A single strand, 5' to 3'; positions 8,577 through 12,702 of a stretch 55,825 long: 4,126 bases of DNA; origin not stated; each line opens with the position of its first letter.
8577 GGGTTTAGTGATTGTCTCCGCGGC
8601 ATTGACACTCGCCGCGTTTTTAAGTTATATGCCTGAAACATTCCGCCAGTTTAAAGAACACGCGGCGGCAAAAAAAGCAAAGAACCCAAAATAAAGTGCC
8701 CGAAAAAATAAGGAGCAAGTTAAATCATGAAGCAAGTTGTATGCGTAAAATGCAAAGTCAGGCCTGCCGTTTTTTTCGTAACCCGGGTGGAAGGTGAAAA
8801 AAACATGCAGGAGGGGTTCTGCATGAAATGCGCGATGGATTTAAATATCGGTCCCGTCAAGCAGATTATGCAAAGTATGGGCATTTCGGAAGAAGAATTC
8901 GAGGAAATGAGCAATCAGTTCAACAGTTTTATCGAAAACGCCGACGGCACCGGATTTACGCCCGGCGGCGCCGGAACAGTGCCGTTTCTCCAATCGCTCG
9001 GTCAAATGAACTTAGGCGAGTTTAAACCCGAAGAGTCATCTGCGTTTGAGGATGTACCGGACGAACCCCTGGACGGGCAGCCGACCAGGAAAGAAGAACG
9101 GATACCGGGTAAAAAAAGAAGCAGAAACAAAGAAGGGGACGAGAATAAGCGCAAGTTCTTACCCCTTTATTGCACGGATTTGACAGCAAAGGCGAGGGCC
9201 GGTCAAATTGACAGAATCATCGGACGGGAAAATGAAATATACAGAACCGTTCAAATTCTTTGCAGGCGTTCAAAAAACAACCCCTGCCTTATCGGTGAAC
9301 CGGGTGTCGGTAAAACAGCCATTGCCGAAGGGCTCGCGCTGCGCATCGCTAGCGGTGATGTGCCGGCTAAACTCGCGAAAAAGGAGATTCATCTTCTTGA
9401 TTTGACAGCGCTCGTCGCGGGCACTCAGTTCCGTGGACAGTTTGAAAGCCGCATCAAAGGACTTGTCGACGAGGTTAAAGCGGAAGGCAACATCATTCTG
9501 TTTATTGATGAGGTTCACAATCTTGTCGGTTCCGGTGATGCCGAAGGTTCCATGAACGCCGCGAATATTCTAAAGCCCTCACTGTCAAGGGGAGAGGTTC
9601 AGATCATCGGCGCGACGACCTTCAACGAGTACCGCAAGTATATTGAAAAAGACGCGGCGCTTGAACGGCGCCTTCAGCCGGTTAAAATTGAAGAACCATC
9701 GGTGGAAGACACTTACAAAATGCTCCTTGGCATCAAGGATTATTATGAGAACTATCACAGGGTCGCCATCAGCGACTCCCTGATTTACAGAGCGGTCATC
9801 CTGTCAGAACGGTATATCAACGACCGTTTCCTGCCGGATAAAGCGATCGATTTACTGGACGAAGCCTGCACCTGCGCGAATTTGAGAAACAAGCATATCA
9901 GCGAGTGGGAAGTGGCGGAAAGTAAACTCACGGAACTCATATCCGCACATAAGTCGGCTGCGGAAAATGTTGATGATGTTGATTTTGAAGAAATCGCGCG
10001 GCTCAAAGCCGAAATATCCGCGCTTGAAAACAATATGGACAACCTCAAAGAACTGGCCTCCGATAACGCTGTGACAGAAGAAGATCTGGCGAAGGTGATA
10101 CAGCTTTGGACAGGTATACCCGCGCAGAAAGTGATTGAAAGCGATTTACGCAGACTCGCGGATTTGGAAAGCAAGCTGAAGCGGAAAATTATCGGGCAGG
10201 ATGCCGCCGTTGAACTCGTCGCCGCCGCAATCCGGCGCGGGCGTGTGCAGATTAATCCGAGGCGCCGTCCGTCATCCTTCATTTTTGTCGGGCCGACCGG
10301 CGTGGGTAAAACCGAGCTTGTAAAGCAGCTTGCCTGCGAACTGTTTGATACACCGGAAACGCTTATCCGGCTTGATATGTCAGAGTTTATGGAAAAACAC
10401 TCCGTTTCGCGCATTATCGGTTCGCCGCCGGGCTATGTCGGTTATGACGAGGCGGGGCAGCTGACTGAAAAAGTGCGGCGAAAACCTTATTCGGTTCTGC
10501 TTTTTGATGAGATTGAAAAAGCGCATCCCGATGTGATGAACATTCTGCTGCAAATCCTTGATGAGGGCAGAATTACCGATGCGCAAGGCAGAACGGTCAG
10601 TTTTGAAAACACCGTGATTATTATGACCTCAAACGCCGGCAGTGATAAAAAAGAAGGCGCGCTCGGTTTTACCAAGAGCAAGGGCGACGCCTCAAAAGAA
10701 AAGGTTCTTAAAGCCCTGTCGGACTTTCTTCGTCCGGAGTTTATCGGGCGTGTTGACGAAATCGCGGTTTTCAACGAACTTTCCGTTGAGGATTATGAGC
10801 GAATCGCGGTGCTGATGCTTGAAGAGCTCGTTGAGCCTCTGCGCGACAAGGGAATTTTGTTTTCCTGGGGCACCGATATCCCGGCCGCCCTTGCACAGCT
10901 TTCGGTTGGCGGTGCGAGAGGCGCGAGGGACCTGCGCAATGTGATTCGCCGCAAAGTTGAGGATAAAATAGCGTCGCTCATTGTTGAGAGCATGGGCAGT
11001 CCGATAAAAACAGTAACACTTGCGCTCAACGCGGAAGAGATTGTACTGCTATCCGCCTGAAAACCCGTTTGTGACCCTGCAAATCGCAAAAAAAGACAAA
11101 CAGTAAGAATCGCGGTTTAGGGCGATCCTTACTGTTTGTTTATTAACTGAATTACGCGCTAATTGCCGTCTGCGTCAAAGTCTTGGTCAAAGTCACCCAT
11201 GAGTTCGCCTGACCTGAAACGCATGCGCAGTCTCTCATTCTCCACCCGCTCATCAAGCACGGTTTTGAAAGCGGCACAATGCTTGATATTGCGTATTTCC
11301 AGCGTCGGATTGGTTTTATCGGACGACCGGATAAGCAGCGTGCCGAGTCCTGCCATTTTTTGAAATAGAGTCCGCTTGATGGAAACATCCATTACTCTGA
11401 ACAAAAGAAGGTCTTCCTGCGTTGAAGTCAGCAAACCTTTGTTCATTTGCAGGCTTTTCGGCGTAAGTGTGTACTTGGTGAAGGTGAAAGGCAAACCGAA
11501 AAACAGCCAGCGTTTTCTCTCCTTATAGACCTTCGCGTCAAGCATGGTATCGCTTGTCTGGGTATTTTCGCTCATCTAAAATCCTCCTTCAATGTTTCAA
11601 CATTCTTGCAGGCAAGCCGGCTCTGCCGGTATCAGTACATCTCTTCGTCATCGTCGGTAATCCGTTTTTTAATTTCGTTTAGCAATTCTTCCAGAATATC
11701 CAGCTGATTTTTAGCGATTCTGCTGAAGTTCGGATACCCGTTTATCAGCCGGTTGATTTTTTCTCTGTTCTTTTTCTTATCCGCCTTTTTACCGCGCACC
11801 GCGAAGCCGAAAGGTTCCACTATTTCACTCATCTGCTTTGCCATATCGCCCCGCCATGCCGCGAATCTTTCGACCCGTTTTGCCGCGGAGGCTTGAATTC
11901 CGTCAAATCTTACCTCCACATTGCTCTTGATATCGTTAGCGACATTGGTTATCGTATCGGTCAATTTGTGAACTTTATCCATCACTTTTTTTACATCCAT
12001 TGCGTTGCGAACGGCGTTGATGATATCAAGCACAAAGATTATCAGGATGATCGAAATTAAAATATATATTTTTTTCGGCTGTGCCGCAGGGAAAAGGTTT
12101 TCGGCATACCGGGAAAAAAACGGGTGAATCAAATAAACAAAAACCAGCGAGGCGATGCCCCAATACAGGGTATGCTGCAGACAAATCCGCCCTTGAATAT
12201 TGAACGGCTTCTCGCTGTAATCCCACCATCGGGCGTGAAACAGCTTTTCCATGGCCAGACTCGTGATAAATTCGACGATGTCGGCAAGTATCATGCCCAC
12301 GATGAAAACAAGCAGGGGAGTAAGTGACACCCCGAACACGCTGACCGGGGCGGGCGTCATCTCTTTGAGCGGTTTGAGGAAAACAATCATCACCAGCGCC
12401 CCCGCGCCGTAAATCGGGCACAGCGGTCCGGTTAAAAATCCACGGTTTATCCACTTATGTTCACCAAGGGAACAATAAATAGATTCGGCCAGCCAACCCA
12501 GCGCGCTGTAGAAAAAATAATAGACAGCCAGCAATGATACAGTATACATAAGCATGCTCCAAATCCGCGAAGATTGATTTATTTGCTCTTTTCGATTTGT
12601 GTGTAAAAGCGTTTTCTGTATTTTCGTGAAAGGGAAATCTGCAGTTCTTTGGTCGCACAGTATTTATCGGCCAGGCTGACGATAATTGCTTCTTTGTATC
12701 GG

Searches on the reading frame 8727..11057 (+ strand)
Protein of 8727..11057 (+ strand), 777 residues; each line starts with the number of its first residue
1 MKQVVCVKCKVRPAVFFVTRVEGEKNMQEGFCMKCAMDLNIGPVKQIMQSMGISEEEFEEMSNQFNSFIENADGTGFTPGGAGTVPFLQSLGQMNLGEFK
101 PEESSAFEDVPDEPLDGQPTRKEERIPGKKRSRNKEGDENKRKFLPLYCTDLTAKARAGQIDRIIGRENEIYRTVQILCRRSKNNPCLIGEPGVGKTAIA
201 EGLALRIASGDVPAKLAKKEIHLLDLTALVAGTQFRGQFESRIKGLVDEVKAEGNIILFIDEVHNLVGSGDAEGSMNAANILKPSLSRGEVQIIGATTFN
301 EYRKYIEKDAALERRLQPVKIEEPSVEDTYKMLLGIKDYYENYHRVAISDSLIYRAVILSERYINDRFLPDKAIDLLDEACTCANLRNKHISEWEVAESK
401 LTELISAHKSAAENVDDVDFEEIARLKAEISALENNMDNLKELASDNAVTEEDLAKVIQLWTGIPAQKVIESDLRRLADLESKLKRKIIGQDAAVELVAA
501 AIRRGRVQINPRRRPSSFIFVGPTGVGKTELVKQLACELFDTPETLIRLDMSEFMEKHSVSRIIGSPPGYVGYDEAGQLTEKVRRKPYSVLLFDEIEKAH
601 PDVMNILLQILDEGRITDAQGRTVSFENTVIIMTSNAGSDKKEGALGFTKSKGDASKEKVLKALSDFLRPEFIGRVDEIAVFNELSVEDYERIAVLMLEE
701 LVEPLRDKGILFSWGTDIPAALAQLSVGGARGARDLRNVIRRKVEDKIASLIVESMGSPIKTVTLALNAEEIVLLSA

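Call 7: search_protein_families(library=pfam, proteins=[window:8727-11057:+], max_evalue=0.001)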
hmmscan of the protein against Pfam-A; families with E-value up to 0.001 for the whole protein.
window:8727-11057:+ (777 aa): 22 families
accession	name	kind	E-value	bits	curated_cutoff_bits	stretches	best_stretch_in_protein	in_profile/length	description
PF07724.20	AAA_2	-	5.4e-67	225.4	27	1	516-679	4-166/166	AAA domain (Cdc48 subfamily)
PF17871.7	AAA_lid_9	-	1.4e-27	96.1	22.8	1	325-417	1-94/104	AAA lid domain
PF00004.35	AAA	-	6e-25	88.6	21.2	2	187-298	2-109/131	ATPase family associated with various cellular activities (AAA)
PF07728.20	AAA_5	-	3.3e-19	69.7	22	1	518-639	2-125/139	AAA domain (dynein-related subfamily)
PF13401.12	AAA_22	-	6.9e-11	43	27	1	514-612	4-109/130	AAA domain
PF10431.15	ClpB_D2-small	-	3.1e-10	40.4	21.9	1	685-764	1-80/81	C-terminal, D2-small domain, of ClpB protein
PF13191.12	AAA_16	-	1.1e-09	39.4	32.6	1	164-211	2-52/167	AAA ATPase domain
PF13173.12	AAA_14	-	8.4e-08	32.7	27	0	518-614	5-88/129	AAA domain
PF20720.3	nSTAND3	-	2.6e-07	30.9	27.2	0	187-209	21-43/155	Novel STAND NTPase 3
PF00158.32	Sigma54_activat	-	2.7e-07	30.9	20.2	1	515-636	22-142/168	Sigma-54 interaction domain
PF05621.17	TniB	-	2.5e-06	27.5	22.4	0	227-322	92-185/189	Bacterial TniB protein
PF05729.18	NACHT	-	1.3e-05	25.6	26.7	0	187-215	4-32/167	NACHT domain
PF12775.13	AAA_7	-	1.7e-05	24.9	25.8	0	517-566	35-84/181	P-loop containing dynein motor region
PF13481.12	AAA_25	-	4.1e-05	23.7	27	0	188-211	38-61/195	AAA domain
PF01078.27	Mg_chelatase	-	0.0002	21.3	20.3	0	183-205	22-44/207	Magnesium chelatase, subunit ChlI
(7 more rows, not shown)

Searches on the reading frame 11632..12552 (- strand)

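Call 7: search_protein_families(library=pfam, proteins=[window:11632-12552:-], max_evalue=0.001)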
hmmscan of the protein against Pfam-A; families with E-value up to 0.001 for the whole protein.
window:11632-12552:- (306 aa): 1 family
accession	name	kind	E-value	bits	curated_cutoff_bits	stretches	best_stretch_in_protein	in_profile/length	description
PF06541.16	ABC_trans_CmpB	-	6.3e-52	176.2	25.9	1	11-179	2-149/151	Putative ABC-transporter type IV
